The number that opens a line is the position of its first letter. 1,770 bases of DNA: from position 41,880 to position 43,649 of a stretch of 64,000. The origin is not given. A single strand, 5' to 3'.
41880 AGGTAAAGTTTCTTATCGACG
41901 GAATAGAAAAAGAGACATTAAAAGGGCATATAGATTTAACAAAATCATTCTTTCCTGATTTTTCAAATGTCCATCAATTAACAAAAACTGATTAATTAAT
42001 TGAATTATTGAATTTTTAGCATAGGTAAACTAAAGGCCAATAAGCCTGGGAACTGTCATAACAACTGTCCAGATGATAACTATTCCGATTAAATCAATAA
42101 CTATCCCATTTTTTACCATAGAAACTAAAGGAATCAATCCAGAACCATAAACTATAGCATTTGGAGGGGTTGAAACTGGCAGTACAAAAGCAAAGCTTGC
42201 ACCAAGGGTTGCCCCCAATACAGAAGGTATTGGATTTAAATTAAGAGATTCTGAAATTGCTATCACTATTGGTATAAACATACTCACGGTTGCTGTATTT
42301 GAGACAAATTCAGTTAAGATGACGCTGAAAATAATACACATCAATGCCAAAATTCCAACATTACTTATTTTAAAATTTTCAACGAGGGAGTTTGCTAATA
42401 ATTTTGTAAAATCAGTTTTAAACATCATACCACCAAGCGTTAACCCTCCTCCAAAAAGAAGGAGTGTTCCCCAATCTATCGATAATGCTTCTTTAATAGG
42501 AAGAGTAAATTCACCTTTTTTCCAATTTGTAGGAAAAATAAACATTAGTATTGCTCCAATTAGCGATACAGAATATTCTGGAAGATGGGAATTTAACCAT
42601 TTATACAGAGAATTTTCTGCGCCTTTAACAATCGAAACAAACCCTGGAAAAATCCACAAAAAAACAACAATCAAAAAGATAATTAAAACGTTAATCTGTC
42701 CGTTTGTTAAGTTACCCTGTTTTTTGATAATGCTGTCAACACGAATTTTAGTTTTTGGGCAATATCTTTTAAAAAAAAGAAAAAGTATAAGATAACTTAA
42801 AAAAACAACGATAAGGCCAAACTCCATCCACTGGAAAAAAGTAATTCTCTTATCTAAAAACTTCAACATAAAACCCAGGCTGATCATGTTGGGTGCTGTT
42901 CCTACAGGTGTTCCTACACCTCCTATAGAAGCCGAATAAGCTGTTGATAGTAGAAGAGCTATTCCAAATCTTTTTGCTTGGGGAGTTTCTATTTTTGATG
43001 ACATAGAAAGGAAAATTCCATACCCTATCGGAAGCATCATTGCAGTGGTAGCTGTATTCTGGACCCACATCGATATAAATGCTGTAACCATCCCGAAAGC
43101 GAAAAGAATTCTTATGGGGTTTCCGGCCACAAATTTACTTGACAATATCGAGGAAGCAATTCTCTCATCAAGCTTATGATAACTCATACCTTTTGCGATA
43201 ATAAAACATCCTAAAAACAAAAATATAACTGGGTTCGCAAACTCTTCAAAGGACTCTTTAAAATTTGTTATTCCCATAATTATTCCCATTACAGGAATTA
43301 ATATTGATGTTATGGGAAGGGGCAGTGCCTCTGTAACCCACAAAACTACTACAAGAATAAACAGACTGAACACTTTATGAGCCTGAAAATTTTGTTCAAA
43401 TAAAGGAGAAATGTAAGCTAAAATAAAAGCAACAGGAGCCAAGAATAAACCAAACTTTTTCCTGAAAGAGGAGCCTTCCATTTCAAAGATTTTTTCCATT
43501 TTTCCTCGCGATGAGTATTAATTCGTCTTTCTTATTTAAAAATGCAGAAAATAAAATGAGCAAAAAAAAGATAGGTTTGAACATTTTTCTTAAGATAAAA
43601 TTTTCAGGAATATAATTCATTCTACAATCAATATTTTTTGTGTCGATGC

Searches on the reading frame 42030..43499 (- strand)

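Call 74: search_protein_families(library=pfam, proteins=[window:42030-43499:-], max_evalue=0.00001)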
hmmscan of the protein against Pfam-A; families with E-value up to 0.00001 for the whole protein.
window:42030-43499:- (489 aa): 2 families
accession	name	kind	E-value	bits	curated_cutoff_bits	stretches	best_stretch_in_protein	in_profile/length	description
PF00939.25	Na_sulph_symp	-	1.3e-57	196.3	27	1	38-482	28-464/472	Sodium:sulfate symporter transmembrane region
PF03600.22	CitMHS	-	5.4e-52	177.4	31.9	2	51-289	1-220/336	Citrate transporter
